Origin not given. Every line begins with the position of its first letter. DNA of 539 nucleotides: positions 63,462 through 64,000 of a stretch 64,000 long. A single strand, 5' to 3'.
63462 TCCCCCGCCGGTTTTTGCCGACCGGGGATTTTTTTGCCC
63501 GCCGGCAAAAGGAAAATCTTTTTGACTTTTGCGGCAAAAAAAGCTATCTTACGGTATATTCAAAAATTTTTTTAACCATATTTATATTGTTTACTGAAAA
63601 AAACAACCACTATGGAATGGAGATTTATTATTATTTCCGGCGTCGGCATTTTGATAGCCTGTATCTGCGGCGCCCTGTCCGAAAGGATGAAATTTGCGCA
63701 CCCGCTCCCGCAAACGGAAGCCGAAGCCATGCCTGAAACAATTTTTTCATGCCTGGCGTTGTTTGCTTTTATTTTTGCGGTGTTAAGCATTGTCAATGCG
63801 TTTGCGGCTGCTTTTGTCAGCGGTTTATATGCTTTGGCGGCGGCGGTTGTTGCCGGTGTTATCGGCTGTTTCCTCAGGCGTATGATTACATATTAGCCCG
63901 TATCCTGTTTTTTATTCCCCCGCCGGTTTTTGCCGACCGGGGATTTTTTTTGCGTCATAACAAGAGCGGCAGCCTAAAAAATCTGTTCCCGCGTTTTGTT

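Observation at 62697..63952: Three tandem promoter-gene-terminator cassettes encoding 94-aa membrane proteins with conserved ends and diverged centres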

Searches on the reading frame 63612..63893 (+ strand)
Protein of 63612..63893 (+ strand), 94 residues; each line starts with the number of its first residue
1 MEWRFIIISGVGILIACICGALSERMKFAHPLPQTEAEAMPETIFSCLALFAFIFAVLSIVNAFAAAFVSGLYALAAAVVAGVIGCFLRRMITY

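Call 5: search_protein_families(library=pfam, proteins=[window:63612-63893:+], max_evalue=1)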
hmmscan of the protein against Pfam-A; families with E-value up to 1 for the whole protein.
window:63612-63893:+ (94 aa): 3 families
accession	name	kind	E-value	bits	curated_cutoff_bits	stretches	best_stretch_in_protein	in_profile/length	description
PF06570.16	DUF1129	-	0.19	11.8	29.1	1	44-90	151-200/207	Protein of unknown function (DUF1129)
PF13273.12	DUF4064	-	0.2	12.4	32.1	1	7-87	14-101/102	Protein of unknown function (DUF4064)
PF17247.7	DUF5316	-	0.82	9.9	28.7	1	7-62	11-69/74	Family of unknown function (DUF5316)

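Call 10: find_encoding_contigs(protein=window:63612-63893:+, flank=10000)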
Protein window:63612-63893:+ (94 aa): 20 contigs read that carry it; 6 places shown.
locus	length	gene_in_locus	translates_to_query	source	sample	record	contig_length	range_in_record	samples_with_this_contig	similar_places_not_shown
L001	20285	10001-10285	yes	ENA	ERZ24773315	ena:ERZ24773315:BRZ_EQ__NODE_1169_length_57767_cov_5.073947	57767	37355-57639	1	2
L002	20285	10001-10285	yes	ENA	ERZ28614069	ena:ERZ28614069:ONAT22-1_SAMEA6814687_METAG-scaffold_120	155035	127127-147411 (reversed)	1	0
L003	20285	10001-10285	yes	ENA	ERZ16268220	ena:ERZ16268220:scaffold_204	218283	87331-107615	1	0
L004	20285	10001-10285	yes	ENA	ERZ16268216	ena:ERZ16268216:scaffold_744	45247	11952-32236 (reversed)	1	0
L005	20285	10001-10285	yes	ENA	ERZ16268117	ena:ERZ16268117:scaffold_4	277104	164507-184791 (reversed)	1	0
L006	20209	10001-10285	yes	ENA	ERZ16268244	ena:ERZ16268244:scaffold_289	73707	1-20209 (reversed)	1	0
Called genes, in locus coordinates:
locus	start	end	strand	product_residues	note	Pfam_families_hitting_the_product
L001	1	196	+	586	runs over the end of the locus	PF13584:BatD, PF25607:DUF7939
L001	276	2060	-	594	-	PF00664:ABC_membrane, PF02463:SMC_N, PF00005:ABC_tran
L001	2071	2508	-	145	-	PF06961:DUF1294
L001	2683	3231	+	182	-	-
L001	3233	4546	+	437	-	-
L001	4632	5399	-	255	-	-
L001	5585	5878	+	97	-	-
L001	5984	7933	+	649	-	PF13567:DUF4131, PF03772:Competence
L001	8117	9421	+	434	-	-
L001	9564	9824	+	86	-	-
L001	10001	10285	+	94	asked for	-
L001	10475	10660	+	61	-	-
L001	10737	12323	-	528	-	PF00009:GTP_EFTU, PF01926:MMR_HSR1 (weak), PF22042:EF-G_D2, PF03144:GTP_EFTU_D2, PF16658:RF3_C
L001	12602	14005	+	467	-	PF05697:Trigger_N, PF00254:FKBP_C, PF05698:Trigger_C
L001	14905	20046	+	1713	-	PF03797:Autotransporter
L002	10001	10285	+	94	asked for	-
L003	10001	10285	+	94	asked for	-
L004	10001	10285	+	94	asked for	-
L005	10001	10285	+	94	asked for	-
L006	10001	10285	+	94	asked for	-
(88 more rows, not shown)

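Call 24: search_protein_families(library=pfam, proteins=[L001:8117-9418:+, L001:10418-10657:+], max_evalue=1)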
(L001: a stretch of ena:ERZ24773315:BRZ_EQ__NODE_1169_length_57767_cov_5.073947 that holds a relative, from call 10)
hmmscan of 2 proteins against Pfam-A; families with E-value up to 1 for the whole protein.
L001:8117-9418:+ (434 aa): 1 family
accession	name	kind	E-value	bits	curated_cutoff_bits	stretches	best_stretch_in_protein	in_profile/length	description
PF20066.5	Glyoxalase_8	-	0.071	13.6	23.7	1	357-394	8-50/143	Glyoxalase superfamily protein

L001:10418-10657:+ (80 aa): 0 families

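Call 31: search_protein_families(library=padloc, proteins=[window:63612-63893:+, L001:10418-10657:+, L001:8117-9418:+], max_evalue=1)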
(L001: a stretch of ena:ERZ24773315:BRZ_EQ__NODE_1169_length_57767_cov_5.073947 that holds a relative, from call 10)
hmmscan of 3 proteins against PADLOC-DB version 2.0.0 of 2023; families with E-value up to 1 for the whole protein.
window:63612-63893:+ (94 aa): 0 families

L001:10418-10657:+ (80 aa): 0 families

L001:8117-9418:+ (434 aa): 0 families

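Call 32: search_protein_families(library=ncbifam, proteins=[window:63612-63893:+, L001:10418-10657:+, L001:8117-9418:+], max_evalue=1)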
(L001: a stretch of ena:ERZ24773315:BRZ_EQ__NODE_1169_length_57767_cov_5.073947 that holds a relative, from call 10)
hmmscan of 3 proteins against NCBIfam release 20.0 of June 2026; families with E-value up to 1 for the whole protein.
window:63612-63893:+ (94 aa): 1 family
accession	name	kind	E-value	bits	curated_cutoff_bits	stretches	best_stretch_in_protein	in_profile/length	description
NF041279.1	repress_GgpR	equivalog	0.22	11.8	40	1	26-75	32-80/90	glucosylglycerol biosynthesis transcriptional repressor GgpR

L001:10418-10657:+ (80 aa): 0 families

L001:8117-9418:+ (434 aa): 0 families

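Call 53: search_protein_families(library=pfam, alignment_id=A4, max_evalue=10)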
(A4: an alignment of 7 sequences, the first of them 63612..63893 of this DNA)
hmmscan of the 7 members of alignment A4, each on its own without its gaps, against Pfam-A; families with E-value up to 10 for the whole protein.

A. member 1, window:63612-63893:+ (94 aa): 7 families
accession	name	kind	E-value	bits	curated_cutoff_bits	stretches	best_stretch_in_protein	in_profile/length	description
PF06570.16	DUF1129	-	0.19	11.8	29.1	1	44-90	151-200/207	Protein of unknown function (DUF1129)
PF13273.12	DUF4064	-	0.2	12.4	32.1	1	7-87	14-101/102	Protein of unknown function (DUF4064)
PF17247.7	DUF5316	-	0.82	9.9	28.7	1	7-62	11-69/74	Family of unknown function (DUF5316)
PF07332.16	Phage_holin_3_6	-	1.8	9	28.4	0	3-39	70-107/116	Putative Actinobacterial Holin-X, holin superfamily III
PF24284.1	DUF7472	-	2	9.1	27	1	36-91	4-56/65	Family of unknown function (DUF7472)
PF06645.18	SPC12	-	3.7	8.2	23.6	0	5-27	13-35/71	Microsomal signal peptidase 12 kDa subunit (SPC12)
PF14110.11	DUF4282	-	4.8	8.3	27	1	47-92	19-67/86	Domain of unknown function (DUF4282)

B. families by the number of members that match (of 7 scanned): 19 families
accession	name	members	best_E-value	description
PF16020.10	Deltameth_res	3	0.1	Deltamethrin resistance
PF14110.11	DUF4282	2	0.046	Domain of unknown function (DUF4282)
PF20556.3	DUF6768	2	0.14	Family of unknown function (DUF6768)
PF10268.14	Tmemb_161AB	1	0.034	Predicted transmembrane protein 161AB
PF12822.12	ECF_trnsprt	1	0.037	ECF transporter, substrate-specific component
PF12270.13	Cyt_c_ox_IV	1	0.11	Cytochrome c oxidase subunit IV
PF11992.13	TgpA_N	1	0.18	TgpA N-terminal domain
PF06570.16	DUF1129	1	0.19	Protein of unknown function (DUF1129)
PF13273.12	DUF4064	1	0.2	Protein of unknown function (DUF4064)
PF24985.1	DUF7775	1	0.35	Domain of unknown function (DUF7775)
PF17247.7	DUF5316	1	0.82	Family of unknown function (DUF5316)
PF07332.16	Phage_holin_3_6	1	1.8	Putative Actinobacterial Holin-X, holin superfamily III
PF24284.1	DUF7472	1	2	Family of unknown function (DUF7472)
PF20990.2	DUF2207_C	1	2.7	Predicted membrane protein (DUF2207) C-terminal domain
PF06645.18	SPC12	1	3.7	Microsomal signal peptidase 12 kDa subunit (SPC12)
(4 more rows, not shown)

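Call 54: search_protein_families(library=phrogs, proteins=[window:63612-63893:+, L001:10418-10657:+, L001:8117-9418:+], max_evalue=1)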
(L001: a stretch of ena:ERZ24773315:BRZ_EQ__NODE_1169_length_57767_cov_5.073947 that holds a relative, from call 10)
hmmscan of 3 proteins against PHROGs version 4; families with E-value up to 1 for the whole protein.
window:63612-63893:+ (94 aa): 1 family
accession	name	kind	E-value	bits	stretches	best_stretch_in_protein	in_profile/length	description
phrog_13072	-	unknown function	0.19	12.8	0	5-16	5-16/48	-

L001:10418-10657:+ (80 aa): 0 families

L001:8117-9418:+ (434 aa): 1 family
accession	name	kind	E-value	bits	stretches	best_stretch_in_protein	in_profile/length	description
phrog_34070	-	unknown function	8.9e-05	23.6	1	358-395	92-129/136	-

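Call 55: predict_structure(alignment_id=A4)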
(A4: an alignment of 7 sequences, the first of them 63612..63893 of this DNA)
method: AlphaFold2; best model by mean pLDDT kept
length: 94 residues; sequences in the alignment: 7
mean_pLDDT: 80.5   pTM: 0.63
mean pLDDT of the five models: 80.5, 80.1, 76.4, 71.4, 71.2
residues with pLDDT >= 90: 6; 70-90: 72; 50-70: 16; < 50: 0
segments of 3 or more residues with pLDDT < 50: none
pLDDT, mean of each block of 10 residues (from residue 1): 77 85 73 61 82 88 87 88 86 74
secondary structure, 60 per line:
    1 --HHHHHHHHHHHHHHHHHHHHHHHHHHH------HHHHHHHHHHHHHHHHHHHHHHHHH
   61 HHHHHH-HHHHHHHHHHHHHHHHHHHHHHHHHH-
elements in order: H3-29 H36-66 H68-93

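Call 57: search_solved_structures(query=A4, max_evalue=10)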
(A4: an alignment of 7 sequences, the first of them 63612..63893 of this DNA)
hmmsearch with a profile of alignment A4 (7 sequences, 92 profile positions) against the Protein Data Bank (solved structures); distinct sequences matched with E-value up to 10: 8.
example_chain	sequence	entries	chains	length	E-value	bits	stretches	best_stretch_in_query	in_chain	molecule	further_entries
8y8q_A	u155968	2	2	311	1.7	12.5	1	29-73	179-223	Aquaporin-3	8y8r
8phw_A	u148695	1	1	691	1.8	12.4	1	29-74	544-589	Solute carrier organic anion transporter family member 1B1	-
8y8n_A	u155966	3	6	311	1.8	12.4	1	29-73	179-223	Aquaporin-3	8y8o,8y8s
9qsx_A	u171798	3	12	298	1.9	12.4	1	30-73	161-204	Aquaporin-3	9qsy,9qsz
8hnb_A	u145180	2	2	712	2.3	12.1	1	29-74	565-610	Solute carrier organic anion transporter family member 1B1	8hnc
9cy1_A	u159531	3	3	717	2.3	12.1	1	29-74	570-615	Solute carrier organic anion transporter family member 1B1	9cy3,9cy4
8hnd_A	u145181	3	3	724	2.4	12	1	29-74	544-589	Solute carrier organic anion transporter family member 1B1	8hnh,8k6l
9mrk_E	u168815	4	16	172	5.7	10.8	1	7-76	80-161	TARPgamma2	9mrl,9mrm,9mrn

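Call 59: fold_search(model_id=the predicted structure, library=pdb)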
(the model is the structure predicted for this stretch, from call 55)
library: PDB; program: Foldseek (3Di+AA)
matches with E <= 10: 41; with E <= 0.001: 0
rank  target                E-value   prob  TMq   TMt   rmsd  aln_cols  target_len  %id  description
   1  6wk5_A                7.8e-01  0.21  0.28  0.27   6.9        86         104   22  Crystal structure of Gdx-Clo from Small Multidrug Resistance family of transporters (released 2020-10-28)
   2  9div_B                2.3e+00  0.57  0.57  0.43   3.7        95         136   20  The crystal structure of de novo designed ChuA binding protein C8 (released 2025-05-21)
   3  1cnt_3                2.6e+00  0.21  0.45  0.31  15.0       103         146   12  CILIARY NEUROTROPHIC FACTOR (released 1997-03-26)
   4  4pl0_A                2.8e+00  0.33  0.48  0.10  12.3        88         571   10  Crystal structure of the antibacterial peptide ABC transporter McjD in an outward occluded state (released 2014-06-18)
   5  7a0g_BBB              3.2e+00  0.11  0.33  0.14  22.0        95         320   13  Structure of the SmhB pore of the tripartite alpha-pore forming toxin, Smh, from Serratia marcescens. (released 2021-03-31)
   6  1cnt_1                3.4e+00  0.21  0.48  0.33  14.2       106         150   11  CILIARY NEUROTROPHIC FACTOR (released 1997-03-26)
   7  8px9_A                3.6e+00  0.25  0.48  0.10  13.8        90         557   10  Structure of the antibacterial peptide ABC transporter McjD, solved at wavelength 2.75 A (released 2023-10-25)
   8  9div_A                3.6e+00  0.23  0.46  0.33   5.6        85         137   14  The crystal structure of de novo designed ChuA binding protein C8 (released 2025-05-21)
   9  7a0g_DDD              3.8e+00  0.09  0.33  0.13  22.2        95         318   13  Structure of the SmhB pore of the tripartite alpha-pore forming toxin, Smh, from Serratia marcescens. (released 2021-03-31)
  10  7n0a_C                4.5e+00  0.15  0.47  0.29  12.3       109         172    6  Structure of Human Leukaemia Inhibitory Factor with Fab MSC1 (released 2022-06-15)
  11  9mfl_A                4.7e+00  0.11  0.35  0.13  10.2        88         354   12  Structure of zebrafish OTOP1 in nanodisc in the presence of inhibitor C11 (released 2025-11-05)
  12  9div_C                5.6e+00  0.28  0.62  0.44   4.0       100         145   16  The crystal structure of de novo designed ChuA binding protein C8 (released 2025-05-21)
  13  9clb_B                5.6e+00  0.13  0.40  0.36   6.3       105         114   13  Crystal structure of Bak bound to the inhibitory aBAK (released 2025-07-16)
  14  8vsi_B                5.6e+00  0.12  0.38  0.09   4.8        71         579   15  Mechanistic Insights Revealed by YbtPQ in the Occluded State (released 2024-04-10)
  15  8f6k_A                5.6e+00  0.11  0.41  0.17  10.3        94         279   18  Cryo-EM structure of a Zinc-loaded H263A/D287A mutant of the YiiP-Fab complex (released 2023-02-08)
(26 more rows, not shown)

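Call 61: find_homologous_proteins(query=L001:8117-9418:+, max_evalue=0.001)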
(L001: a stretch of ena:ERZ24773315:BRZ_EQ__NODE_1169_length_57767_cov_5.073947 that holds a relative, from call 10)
Query L001:8117-9418:+ (434 aa): 24 proteins with E <= 0.001 among 8000 candidates.
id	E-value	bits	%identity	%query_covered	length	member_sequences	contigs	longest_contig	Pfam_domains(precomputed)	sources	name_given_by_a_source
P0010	3.0e-297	1003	100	100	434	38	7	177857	-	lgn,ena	-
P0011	5.1e-124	432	48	100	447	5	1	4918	-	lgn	-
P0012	1.3e-123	431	47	97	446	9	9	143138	-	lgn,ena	-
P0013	1.4e-123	431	48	100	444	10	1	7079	-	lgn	-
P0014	1.8e-122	427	48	98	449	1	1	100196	-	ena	-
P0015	8.4e-122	425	49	100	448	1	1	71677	-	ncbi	-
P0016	2.8e-121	423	48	99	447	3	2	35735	PF21598.4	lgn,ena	-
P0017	5.2e-119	416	47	100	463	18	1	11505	-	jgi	-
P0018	1.2e-114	401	48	100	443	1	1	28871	-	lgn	-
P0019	5.9e-100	353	56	66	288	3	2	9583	-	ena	-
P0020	6.8e-95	336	42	100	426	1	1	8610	-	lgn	-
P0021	1.1e-88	316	38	99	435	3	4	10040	-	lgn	-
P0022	7.0e-88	313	38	99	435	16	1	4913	-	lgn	-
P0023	1.9e-86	309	41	96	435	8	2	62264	-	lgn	-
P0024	1.1e-82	296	38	97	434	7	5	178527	-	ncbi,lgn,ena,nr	ncbi:MAG: hypothetical protein IJZ59_08050 [Alphaproteobacteria bacterium]|nr:hypothetical protein [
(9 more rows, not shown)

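Call 65: search_dna_similar(query=window:63612-63893:+, collection=phages, mode=protein, max_evalue=1, max_rows=8)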
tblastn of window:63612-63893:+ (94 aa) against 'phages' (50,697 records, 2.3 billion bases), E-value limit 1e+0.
No match.

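Call 68: predict_structure(alignment_id=A7)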
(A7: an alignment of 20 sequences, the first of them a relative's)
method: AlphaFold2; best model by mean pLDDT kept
length: 434 residues; sequences in the alignment: 20
mean_pLDDT: 90.7   pTM: 0.82
mean pLDDT of the five models: 90.7, 90.5, 90.0, 89.2, 87.2
residues with pLDDT >= 90: 319; 70-90: 96; 50-70: 12; < 50: 7
segments of 3 or more residues with pLDDT < 50: 242-244
pLDDT, mean of each block of 10 residues (from residue 1): 75 94 96 88 82 93 94 93 95 96 86 94 94 90 96 94 88 95 90 89 81 94 97 90 58 92 94 93 86 96 67 91 96 91 93 97 97 98 95 94 93 94 93 87
secondary structure, 60 per line:
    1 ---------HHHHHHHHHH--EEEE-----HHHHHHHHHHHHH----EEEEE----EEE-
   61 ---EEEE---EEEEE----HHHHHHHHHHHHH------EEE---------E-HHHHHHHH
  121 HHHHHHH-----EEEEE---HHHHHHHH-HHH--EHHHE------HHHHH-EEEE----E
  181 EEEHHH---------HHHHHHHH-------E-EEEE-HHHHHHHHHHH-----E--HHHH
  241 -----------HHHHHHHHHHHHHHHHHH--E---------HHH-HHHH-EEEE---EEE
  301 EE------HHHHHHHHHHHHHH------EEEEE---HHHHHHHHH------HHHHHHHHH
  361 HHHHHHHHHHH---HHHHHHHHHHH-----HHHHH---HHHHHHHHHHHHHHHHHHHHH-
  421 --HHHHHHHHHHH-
elements in order: H10-19 E22-25 H31-43 E48-52 E57-59 E64-67 E71-75 H80-92 E99-101 H113-127 E133-137 H141-148 H166-170 E172-175 E180-183 H196-203 E213-216 H218-228 H237-240 H252-269 H286-289 E291-294 E298-302 H309-322 E329-333 H337-345 H352-371 H375-385 H391-395 H399-419 H423-433

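Call 72: fold_search(model_id=the predicted structure, library=pdb)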
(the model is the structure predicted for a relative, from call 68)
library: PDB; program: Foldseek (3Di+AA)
matches with E <= 10: 154; with E <= 0.001: 0
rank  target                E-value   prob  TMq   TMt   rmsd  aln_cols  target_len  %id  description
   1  8y5l_NA               6.3e-02  0.11  0.11  0.10  20.0       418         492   11  E.coli transcription translation coupling complex in TTC-B state 1 (subclass1) containing mRNA with 30-mer spacer, Nu (released 2025-08-13)
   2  5lm7_C                2.9e-01  0.05  0.09  0.10  21.9       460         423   11  Crystal structure of the lambda N-Nus factor complex (released 2017-04-05)
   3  6x7k_AG               3.2e-01  0.05  0.10  0.09  21.3       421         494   10  Cryo-EM structure of an Escherichia coli coupled transcription-translation complex B3 (TTC-B3) containing an mRNA wit (released 2020-09-02)
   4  6flq_F                3.7e-01  0.05  0.10  0.09  20.9       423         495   11  CryoEM structure of E.coli RNA polymerase paused elongation complex bound to NusA (released 2018-03-21)
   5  7egb_R                7.8e-01  0.08  0.08  0.11  15.4       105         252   14  TFIID-based holo PIC on SCP promoter (released 2021-05-05)
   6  6ejf_G                9.1e-01  0.25  0.11  0.25   7.7        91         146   20  Thermus thermophilus PilF ATPase (apoprotein form) (released 2018-08-01)
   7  7nvu_M                1.1e+00  0.08  0.08  0.10  15.3       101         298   15  RNA polymerase II core pre-initiation complex with open promoter DNA (released 2021-05-05)
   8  4mtn                  1.1e+00  0.03  0.11  0.11  19.8       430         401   10  Crystal structure of transcription termination factor NusA from Planctomyces limnophilus DSM 3776 (released 2013-10-02)
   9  3tri_B                1.2e+00  0.08  0.10  0.14  15.6       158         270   13  Structure of a pyrroline-5-carboxylate reductase (proC) from Coxiella burnetii (released 2011-09-28)
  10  3byp_A                1.4e+00  0.21  0.08  0.35  12.1        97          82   11  Mode of Action of a Putative Zinc Transporter CzrB (released 2008-09-23)
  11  2uyy_D                1.4e+00  0.06  0.11  0.14  15.7       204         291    9  Structure of the cytokine-like nuclear factor n-pac (released 2007-07-03)
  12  3byr                  1.5e+00  0.16  0.08  0.31  12.2        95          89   14  Mode of Action of a Putative Zinc Transporter CzrB (Zn form) (released 2008-09-23)
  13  9kkf_SH               1.5e+00  0.04  0.09  0.18  18.8       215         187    7  Structure of the human 40S ribosome complexed with HCV IRES and eIF3 (released 2025-12-03)
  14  8wak_R                1.6e+00  0.06  0.08  0.11  15.3       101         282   15  Structure of transcribing complex 2 (TC2), the initially transcribing complex with Pol II positioned 2nt downstream of (released 2023-12-06)
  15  2e18_A                1.6e+00  0.03  0.09  0.13  21.8       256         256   12  Crystal structure of project PH0182 from Pyrococcus horikoshii OT3 (released 2007-04-24)
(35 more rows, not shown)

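Call 77: fold_search(model_id=the predicted structure, library=viral)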
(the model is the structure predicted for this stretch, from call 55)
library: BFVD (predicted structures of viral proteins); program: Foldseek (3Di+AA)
matches with E <= 10: 135; with E <= 0.001: 0
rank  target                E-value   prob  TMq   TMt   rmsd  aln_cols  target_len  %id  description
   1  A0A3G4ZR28            6.5e-01  0.80  0.55  0.47  11.0       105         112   16  EamA domain-containing protein [Terrestrivirus sp.]
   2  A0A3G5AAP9            1.0e+00  0.98  0.65  0.34   2.3        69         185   14  Uncharacterized protein [Hyperionvirus sp.]
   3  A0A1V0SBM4            1.2e+00  0.35  0.39  0.37   6.0        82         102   13  Uncharacterized protein [Catovirus CTV1]
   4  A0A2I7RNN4            1.7e+00  0.72  0.58  0.48   3.4        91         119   15  TMhelix containing protein [Vibrio phage 1.204.O._10N.222.46.F12]
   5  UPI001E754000         1.7e+00  0.23  0.33  0.18   6.3        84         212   13  (no name look-up for this kind of identifier)
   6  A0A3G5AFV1            2.0e+00  0.89  0.65  0.41   3.7        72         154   12  Uncharacterized protein [Hyperionvirus sp.]
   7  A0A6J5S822            2.0e+00  0.18  0.36  0.35   7.7        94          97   15  Uncharacterized protein [uncultured Caudovirales phage]
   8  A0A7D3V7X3            2.3e+00  0.41  0.48  0.52   6.0        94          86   16  Major intrinsic protein [Fadolivirus FV1/VV64]
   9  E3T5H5                2.3e+00  0.18  0.43  0.32  13.7        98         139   13  Uncharacterized protein [Cafeteria roenbergensis virus (strain BV-PW1)]
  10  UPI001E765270         2.3e+00  0.15  0.34  0.15   7.1        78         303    8  (no name look-up for this kind of identifier)
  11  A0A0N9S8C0            2.3e+00  0.09  0.26  0.18  12.6       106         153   19  (no name in the UniProt tables at hand)
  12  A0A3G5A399            2.4e+00  0.87  0.61  0.35   1.8        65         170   18  Uncharacterized protein [Gaeavirus sp.]
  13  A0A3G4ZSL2            2.4e+00  0.63  0.65  0.39   4.1       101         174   15  Uncharacterized protein [Edafosvirus sp.]
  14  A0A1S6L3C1            2.5e+00  0.82  0.64  0.12   3.3        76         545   16  Uncharacterized protein [Erwinia phage vB_EamM_Yoloswag]
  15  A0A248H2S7            2.5e+00  0.20  0.33  0.42   4.4        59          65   27  Holin [Dickeya phage XF4]
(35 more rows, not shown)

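Call 83: find_related_loci(query=window:63612-63893:+, collection=viral_contigs, flank=5000)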
Query window:63612-63893:+ (94 aa) in viral_contigs; peptide patterns used: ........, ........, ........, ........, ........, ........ (x = any residue, [..] = any of these).
23 stretches matched a pattern, but none encodes a relative of the query by tblastn (E <= 1e-3).
